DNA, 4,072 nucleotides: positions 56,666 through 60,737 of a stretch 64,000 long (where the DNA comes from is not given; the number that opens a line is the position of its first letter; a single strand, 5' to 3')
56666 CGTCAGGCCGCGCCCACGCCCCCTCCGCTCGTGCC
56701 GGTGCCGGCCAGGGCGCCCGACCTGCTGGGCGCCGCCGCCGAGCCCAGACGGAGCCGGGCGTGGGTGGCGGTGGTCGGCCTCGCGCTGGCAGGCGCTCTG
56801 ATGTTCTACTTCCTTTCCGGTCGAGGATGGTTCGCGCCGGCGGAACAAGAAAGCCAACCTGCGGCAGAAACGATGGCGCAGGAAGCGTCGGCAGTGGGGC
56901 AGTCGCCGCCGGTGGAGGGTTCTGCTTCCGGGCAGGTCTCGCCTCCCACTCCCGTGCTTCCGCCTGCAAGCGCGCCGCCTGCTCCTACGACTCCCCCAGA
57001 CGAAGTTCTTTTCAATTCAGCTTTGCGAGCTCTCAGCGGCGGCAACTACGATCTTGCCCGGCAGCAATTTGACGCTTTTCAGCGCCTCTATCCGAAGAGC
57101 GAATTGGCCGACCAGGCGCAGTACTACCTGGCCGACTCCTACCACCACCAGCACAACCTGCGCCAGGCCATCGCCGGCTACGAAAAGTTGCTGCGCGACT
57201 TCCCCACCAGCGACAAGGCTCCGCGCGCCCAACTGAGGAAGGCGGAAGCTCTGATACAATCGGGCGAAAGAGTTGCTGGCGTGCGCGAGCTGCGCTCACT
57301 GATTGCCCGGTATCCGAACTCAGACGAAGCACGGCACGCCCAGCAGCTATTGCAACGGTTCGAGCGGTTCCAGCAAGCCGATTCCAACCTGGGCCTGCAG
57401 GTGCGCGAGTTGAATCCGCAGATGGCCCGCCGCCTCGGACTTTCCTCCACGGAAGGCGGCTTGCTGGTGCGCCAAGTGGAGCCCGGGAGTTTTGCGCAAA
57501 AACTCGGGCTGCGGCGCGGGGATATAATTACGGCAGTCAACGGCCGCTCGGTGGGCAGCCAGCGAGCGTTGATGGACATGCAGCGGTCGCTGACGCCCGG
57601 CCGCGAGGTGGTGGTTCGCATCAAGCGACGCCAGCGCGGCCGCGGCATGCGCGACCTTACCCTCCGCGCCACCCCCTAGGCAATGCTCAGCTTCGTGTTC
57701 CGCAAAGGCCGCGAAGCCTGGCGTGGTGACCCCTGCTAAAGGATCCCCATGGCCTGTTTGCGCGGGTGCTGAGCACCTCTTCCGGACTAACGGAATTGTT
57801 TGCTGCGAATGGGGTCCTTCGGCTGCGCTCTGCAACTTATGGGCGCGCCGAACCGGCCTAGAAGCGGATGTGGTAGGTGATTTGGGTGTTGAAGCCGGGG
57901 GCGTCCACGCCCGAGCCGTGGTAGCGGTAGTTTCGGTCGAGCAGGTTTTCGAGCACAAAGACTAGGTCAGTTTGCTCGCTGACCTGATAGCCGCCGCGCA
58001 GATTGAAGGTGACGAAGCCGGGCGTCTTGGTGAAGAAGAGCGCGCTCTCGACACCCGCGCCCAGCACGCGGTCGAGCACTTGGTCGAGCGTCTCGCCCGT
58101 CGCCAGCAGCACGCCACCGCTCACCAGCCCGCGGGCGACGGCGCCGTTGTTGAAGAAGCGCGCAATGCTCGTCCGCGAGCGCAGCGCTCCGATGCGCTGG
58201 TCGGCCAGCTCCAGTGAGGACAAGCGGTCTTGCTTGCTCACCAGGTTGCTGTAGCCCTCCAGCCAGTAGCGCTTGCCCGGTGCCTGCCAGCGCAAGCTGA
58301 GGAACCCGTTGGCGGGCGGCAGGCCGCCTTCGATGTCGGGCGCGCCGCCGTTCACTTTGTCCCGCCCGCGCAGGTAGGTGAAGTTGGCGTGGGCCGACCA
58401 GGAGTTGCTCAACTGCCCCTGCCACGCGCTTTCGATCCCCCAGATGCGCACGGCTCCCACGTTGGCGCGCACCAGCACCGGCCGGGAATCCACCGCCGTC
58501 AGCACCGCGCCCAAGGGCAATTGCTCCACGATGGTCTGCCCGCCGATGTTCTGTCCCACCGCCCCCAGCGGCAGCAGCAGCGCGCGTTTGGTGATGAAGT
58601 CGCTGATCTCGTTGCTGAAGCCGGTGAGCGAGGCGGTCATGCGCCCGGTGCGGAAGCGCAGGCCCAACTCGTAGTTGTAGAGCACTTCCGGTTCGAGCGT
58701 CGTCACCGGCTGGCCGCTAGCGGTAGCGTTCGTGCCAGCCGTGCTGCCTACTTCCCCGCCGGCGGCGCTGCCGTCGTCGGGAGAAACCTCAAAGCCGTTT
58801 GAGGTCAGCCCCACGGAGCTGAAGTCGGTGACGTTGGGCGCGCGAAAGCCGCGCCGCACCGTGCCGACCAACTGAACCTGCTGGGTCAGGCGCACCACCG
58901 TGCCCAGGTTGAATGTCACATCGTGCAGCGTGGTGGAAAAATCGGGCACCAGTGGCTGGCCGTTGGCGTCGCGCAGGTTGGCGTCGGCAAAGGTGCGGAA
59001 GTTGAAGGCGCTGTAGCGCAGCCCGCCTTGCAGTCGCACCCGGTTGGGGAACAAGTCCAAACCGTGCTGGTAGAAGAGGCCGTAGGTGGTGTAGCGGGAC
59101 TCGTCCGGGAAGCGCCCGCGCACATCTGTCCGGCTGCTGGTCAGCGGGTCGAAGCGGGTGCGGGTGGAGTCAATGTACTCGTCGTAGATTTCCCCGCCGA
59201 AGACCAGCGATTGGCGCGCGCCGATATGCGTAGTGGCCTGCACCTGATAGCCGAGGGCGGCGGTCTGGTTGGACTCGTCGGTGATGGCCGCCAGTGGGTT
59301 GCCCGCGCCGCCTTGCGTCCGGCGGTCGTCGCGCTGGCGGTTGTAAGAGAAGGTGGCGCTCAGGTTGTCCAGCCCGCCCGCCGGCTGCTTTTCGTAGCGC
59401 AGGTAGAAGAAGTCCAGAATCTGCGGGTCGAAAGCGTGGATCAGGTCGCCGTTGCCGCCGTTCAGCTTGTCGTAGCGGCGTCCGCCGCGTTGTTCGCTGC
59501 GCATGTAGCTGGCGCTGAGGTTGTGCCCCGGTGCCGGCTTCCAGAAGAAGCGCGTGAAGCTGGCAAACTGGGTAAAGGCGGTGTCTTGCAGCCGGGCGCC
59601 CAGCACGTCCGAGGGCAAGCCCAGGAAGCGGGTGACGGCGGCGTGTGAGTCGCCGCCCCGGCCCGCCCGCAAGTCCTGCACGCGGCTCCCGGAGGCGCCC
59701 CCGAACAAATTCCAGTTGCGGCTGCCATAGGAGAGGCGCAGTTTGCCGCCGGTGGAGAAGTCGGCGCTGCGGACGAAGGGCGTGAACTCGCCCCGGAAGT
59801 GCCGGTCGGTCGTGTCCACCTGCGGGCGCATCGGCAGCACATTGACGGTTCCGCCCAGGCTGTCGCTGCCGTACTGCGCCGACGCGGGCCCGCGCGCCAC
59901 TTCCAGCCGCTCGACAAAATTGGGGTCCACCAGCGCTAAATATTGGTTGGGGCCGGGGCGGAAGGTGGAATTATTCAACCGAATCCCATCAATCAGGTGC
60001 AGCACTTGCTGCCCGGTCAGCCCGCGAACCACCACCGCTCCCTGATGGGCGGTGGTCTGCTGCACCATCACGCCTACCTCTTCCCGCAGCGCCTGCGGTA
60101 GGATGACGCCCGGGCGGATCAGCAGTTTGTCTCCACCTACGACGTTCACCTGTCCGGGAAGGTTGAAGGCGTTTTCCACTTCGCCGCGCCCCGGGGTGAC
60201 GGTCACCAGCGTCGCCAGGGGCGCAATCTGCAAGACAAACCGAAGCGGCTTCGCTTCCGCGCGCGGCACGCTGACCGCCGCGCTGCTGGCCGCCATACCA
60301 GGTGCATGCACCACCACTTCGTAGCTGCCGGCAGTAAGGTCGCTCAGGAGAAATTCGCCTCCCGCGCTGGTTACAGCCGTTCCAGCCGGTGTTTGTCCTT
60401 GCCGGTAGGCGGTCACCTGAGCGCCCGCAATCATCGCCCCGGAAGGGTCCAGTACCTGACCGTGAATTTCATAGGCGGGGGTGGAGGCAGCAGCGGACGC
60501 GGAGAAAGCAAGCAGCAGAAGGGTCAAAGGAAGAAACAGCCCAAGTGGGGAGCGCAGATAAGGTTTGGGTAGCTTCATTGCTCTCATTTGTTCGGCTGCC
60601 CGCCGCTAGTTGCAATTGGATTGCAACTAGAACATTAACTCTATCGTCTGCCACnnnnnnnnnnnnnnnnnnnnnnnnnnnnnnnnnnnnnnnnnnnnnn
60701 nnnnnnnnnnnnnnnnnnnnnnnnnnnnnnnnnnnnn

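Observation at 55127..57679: One-chain receptor: adenylate cyclase + Ser/Thr kinase inside, CpoB-like TPR + PDZ outside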

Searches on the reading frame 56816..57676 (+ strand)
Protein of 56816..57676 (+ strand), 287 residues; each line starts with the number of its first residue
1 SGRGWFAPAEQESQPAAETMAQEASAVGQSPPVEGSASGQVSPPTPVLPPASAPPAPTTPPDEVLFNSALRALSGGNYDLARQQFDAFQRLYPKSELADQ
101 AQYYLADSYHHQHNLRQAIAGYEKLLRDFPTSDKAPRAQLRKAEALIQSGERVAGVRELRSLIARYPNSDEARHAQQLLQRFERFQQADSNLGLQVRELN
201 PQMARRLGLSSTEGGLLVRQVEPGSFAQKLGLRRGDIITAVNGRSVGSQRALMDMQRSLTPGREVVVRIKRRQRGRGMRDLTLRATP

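Call 8: search_solved_structures(query=window:56816-57676:+, max_evalue=0.01, show_alignments=3)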
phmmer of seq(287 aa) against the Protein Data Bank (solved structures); distinct sequences matched with E-value up to 0.01: 77 (the best 60 are shown).
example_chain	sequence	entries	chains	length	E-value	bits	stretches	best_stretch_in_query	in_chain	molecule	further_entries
22kg_A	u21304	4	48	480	3.9e-16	62.6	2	186-275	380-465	Probable periplasmic serine endoprotease DegP-like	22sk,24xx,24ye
2xev_A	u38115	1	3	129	2.1e-15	60.2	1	65-187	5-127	YBGF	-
6jjk_A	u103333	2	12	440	3.5e-11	46.3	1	182-268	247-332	Periplasmic serine endoprotease DegP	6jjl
1ky9_A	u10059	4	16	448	3.7e-11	46.3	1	182-268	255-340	PROTEASE DO | Periplasmic serine endoprotease DegP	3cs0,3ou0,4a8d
2zle_A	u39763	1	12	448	3.7e-11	46.3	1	182-268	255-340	Protease do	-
6jjo_A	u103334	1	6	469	3.7e-11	46.3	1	182-269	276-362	Periplasmic serine endoprotease DegP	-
3mh4_A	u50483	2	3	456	3.8e-11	46.3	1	182-269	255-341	Protease do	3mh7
3mh5_A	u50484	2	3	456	3.8e-11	46.3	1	182-269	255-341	Protease do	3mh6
3otp_A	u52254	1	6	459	3.9e-11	46.2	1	182-269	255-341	Protease do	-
7xs0_A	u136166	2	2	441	1e-10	44.8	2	210-278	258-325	Periplasmic serine endoprotease DegP-like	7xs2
5y2d_A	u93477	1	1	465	1.3e-10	44.4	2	210-278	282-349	Periplasmic serine endoprotease DegP-like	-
6z05_A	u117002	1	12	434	6.1e-09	39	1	211-271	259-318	DegQ family serine endoprotease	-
4a8a_A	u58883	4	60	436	1.6e-08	37.6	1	175-272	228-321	PERIPLASMIC PH-DEPENDENT SERINE ENDOPROTEASE DEGQ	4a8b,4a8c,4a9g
8kic_D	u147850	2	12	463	1.7e-08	37.5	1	175-272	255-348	peptidase Do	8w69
8f0a_A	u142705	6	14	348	1e-07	35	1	182-268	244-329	Periplasmic serine endoprotease DegP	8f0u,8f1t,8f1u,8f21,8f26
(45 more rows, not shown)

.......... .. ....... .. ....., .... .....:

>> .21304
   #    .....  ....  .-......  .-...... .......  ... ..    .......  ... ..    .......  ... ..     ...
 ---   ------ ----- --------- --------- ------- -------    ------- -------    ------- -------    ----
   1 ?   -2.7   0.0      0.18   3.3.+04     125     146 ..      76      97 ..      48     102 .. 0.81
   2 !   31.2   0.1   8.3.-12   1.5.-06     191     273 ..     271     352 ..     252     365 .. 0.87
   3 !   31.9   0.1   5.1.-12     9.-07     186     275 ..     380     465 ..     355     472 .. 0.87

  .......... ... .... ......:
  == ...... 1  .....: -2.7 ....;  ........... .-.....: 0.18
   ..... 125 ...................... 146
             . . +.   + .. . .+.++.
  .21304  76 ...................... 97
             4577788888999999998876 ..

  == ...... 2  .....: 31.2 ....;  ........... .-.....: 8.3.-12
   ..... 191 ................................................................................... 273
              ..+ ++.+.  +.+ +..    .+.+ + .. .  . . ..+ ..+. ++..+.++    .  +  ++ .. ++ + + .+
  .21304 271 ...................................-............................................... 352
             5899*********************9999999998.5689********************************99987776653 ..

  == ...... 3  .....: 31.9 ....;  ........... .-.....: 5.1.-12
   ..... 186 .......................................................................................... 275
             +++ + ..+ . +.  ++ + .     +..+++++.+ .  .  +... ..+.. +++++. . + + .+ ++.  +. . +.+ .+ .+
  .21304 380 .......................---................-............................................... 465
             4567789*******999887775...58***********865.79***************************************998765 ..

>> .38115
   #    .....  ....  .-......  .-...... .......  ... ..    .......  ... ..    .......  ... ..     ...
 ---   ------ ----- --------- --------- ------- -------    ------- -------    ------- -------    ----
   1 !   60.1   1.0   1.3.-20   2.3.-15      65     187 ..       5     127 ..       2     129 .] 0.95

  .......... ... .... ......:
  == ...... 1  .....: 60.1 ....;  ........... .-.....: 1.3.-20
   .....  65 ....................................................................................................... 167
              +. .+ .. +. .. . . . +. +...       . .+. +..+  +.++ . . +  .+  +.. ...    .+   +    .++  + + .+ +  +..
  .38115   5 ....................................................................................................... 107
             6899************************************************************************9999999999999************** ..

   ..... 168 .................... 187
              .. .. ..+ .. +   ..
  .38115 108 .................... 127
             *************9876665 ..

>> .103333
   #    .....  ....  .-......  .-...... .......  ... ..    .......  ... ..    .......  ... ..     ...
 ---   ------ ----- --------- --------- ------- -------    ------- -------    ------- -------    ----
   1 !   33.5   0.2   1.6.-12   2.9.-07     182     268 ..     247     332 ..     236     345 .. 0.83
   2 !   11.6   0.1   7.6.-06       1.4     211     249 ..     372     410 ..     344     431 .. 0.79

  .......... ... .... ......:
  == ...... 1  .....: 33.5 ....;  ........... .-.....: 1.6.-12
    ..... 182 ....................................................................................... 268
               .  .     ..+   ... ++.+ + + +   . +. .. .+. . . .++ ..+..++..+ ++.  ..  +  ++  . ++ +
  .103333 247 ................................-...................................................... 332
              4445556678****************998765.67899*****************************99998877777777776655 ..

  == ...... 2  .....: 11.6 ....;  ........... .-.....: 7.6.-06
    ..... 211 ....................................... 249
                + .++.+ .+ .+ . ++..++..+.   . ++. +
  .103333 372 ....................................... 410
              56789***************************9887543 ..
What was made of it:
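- On HtrA-family PDZ: DegP-like PDB hits at 62.6 bits (call 8).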

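Call 17: search_protein_representatives(protein=window:56978-57676:+)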
Query: 233 residues. Proteins with E-value up to 0.001 (for the whole library): 33026; up to 1e-10: 4573; up to 1e-30: 11. The best 150 are listed.
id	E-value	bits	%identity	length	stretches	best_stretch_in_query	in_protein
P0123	3.0e-53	197.1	79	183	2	161-233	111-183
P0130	3.9e-37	144.5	29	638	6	23-89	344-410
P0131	1.9e-35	139.0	26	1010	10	9-121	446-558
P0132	3.2e-34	134.9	29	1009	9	21-122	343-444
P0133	7.1e-34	133.8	29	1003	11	22-138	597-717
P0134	1.3e-33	133.0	26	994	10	8-121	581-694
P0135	3.2e-33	131.7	27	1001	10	20-116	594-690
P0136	4.7e-33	131.1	29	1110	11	24-115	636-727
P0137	6.9e-33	130.6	28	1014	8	39-122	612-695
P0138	6.6e-32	127.4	29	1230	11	7-94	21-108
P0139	4.9e-31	124.5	28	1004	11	12-117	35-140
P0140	1.3e-30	123.1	27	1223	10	14-90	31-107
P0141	1.6e-30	122.9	30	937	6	142-227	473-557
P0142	3.9e-30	121.6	28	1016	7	37-127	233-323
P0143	9.0e-30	120.4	27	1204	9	8-123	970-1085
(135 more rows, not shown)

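Call 54: predict_structure(alignment_id=A1)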
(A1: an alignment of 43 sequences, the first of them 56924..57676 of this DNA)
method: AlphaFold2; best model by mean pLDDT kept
length: 251 residues; sequences in the alignment: 43
mean_pLDDT: 86.7   pTM: 0.65
mean pLDDT of the five models: 86.7, 85.8, 79.8, 75.1, 74.0
residues with pLDDT >= 90: 133; 70-90: 84; 50-70: 31; < 50: 3
segments of 3 or more residues with pLDDT < 50: 1-3
pLDDT, mean of each block of 10 residues (from residue 1): 56 60 85 98 98 97 98 98 98 97 98 92 98 98 88 65 81 73 83 89 86 71 79 90 91 74
secondary structure, 60 per line:
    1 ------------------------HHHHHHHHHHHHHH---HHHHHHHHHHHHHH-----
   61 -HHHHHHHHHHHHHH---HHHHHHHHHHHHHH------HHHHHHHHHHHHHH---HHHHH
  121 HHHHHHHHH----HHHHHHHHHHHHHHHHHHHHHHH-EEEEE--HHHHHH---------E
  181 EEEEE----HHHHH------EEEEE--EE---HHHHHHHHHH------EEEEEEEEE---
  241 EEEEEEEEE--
elements in order: H25-38 H42-55 H62-75 H79-92 H99-112 H116-129 H134-156 E158-162 H165-170 E180-185 H190-194 E201-205 H213-222 E229-237 E241-249
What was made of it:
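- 56816..56995 (+): Periplasmic Pro/Ala/Ser-rich flexible linker (aa 564-623). Low pLDDT (56-60) for the part included in the model (call 54).
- The PDZ part of the model has only moderate confidence, pLDDT 71-91 (call 54).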

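Call 56: fold_search(model_id=the predicted structure, library=pdb)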
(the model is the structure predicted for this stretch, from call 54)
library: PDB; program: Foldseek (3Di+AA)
matches with E <= 10: 1725; with E <= 0.001: 87
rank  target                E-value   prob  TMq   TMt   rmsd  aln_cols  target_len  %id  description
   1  2xev_A                2.0e-08  1.00  0.44  0.89   1.4       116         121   35  Crystal structure of the TPR domain of Xanthomonas campestris ybgF (released 2010-09-15)
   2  2xev_B                4.1e-08  1.00  0.45  0.89   1.4       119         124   34  Crystal structure of the TPR domain of Xanthomonas campestris ybgF (released 2010-09-15)
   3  2xev_C                4.8e-08  1.00  0.46  0.92   1.2       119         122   34  Crystal structure of the TPR domain of Xanthomonas campestris ybgF (released 2010-09-15)
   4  3qky                  3.3e-06  1.00  0.43  0.43   1.9       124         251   23  Crystal structure of Rhodothermus marinus BamD (released 2011-04-20)
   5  5efr                  5.3e-06  1.00  0.44  0.28   2.7       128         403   23  Crystal Structure of a BamA-BamD fusion (released 2016-01-27)
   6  7nri_D                2.9e-05  1.00  0.42  0.50   2.9       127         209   22  Structure of the darobactin-bound E. coli BAM complex (BamABCDE) (released 2021-04-21)
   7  2yhc                  3.2e-05  1.00  0.43  0.51   2.4       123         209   23  Structure of BamD from E. coli (released 2011-06-01)
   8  9h85_D                3.2e-05  1.00  0.45  0.50   7.2       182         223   18  BAM-hinge (GSGS) (released 2025-10-22)
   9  8qp5_D                4.4e-05  1.00  0.44  0.50   2.1       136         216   20  Release Complex: BAM bound EspP (SurA released) (released 2024-09-25)
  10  5waq                  4.7e-05  1.00  0.44  0.52   2.6       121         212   23  Structure of BamD from Neisseria gonorrhoeae (released 2017-12-06)
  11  3pv3_D                4.9e-05  1.00  0.33  0.22   2.5        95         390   30  Structure of Legionella fallonii DegQ (S193A variant) (released 2011-06-15)
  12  8sqa_D                5.2e-05  1.00  0.44  0.50   2.3       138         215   20  The cryo-EM structure of the EcBAM/EspP(beta8-12) complex (released 2024-05-08)
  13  5ayw_D                5.2e-05  1.00  0.43  0.51   7.6       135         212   21  Structure of a membrane complex (released 2016-02-24)
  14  3tgo_B                5.7e-05  1.00  0.43  0.49   2.8       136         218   20  Crystal structure of the E. coli BamCD complex (released 2011-09-28)
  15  3pv3_A                6.0e-05  1.00  0.33  0.22   2.0        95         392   32  Structure of Legionella fallonii DegQ (S193A variant) (released 2011-06-15)
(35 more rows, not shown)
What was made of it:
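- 56996..57364 (+): CpoB/YbgF-type TPR domain (aa 624-746): seven helices, periplasmic, exists in two versions among orthologues. 2xev match by sequence (call 8) and by fold (call 56). pLDDT about 98 (call 54).
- On CpoB/YbgF (TIGR02795, NF008068): BamD hits are at E of 3e-6 or weaker (call 56).
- On BamD/YfiO (TIGR03302): BamD structures match more weakly than YbgF (calls 8, 56).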

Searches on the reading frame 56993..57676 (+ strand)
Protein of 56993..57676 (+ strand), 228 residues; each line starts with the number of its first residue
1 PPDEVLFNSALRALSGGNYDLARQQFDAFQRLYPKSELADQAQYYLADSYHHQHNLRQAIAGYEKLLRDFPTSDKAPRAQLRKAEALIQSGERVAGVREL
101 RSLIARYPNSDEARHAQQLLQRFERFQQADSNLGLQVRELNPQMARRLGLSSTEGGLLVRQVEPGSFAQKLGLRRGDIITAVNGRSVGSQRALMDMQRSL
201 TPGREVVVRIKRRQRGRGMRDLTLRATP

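Call 9: find_homologous_proteins(query=window:56993-57676:+, max_evalue=0.00001)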
Query seq(228 aa) (228 aa): 9 proteins with E <= 0.00001 among 2124 candidates.
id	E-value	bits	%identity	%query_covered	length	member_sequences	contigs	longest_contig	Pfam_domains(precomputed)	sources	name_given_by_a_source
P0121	1.5e-117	409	89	96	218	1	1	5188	PF13525.13,PF17820.8,PF00595.30,PF13180.13,PF13432.13,PF13428.13,PF07719.24,PF13512.13,PF13174.13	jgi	jgi:tol-pal system protein YbgF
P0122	4.6e-115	401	89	96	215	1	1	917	PF13525.13,PF17820.8,PF00595.30,PF13180.13,PF13428.13,PF13174.13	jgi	jgi:tol-pal system protein YbgF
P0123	8.5e-53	197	68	74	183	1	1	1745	PF13180.13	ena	-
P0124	9.6e-18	83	40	43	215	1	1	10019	PF14685.15,PF17820.8,PF00595.30,PF13180.13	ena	-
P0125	1.1e-15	76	38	53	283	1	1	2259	PF13525.13,PF13371.13,PF00515.35,PF13424.13,PF13176.13,PF13432.13,PF13428.13,PF13181.13,PF07719.24,PF13174.13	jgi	jgi:tol-pal system protein YbgF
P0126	1.9e-11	62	37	49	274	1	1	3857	PF14559.13,PF13525.13,PF13371.13,PF00515.35,PF13424.13,PF13432.13,PF13428.13,PF13181.13,PF07719.24,PF13174.13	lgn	-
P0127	7.8e-10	57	37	50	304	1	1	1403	PF16331.11,PF13525.13,PF00515.35,PF13424.13,PF13432.13,PF13428.13,PF07719.24,PF13512.13,PF13174.13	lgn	-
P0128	8.6e-8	50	29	54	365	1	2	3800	PF13525.13,PF13512.13,PF13174.13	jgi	jgi:outer membrane protein assembly factor BamD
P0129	1.4e-7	50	27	63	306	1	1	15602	PF13365.13,PF17820.8,PF00595.30,PF13180.13,PF00089.33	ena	-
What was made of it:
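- Tried and rejected: None in the indexed search of 5.8 billion proteins, apart from fragments of this gene (call 9).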

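Call 21: find_encoding_contigs(protein=P0123, flank=5000)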
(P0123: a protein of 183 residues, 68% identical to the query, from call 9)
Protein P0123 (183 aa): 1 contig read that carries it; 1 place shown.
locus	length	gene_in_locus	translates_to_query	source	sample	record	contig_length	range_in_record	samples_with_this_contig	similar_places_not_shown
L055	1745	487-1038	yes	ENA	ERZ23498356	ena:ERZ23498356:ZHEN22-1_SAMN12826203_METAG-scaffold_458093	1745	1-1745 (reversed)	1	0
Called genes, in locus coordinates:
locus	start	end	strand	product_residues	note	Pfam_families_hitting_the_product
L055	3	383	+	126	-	?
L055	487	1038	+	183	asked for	PF13180:PDZ_2 (weak)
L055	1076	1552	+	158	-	PF22400:DUF6980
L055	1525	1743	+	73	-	?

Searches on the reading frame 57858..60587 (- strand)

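Call 42: search_protein_families(library=pfam, proteins=[window:57858-60587:-], max_evalue=0.0001)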
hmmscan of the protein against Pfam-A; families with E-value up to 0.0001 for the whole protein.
window:57858-60587:- (909 aa): 4 families
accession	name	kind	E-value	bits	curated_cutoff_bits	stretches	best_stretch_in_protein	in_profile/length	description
PF00593.30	TonB_dep_Rec_b-barrel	-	1.7e-35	124.2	27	1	394-882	63-436/436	TonB dependent receptor-like, beta-barrel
PF07715.20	Plug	-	1.9e-19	70.6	23.9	1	142-247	4-107/107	TonB-dependent Receptor Plug Domain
PF13620.12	CarboxypepD_reg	-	6.2e-17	62.2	32.3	1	41-120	2-82/82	Carboxypeptidase regulatory-like domain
PF13715.12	CarbopepD_reg_2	-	8.4e-06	26.2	32.2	1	41-120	1-77/88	CarboxypepD_reg-like domain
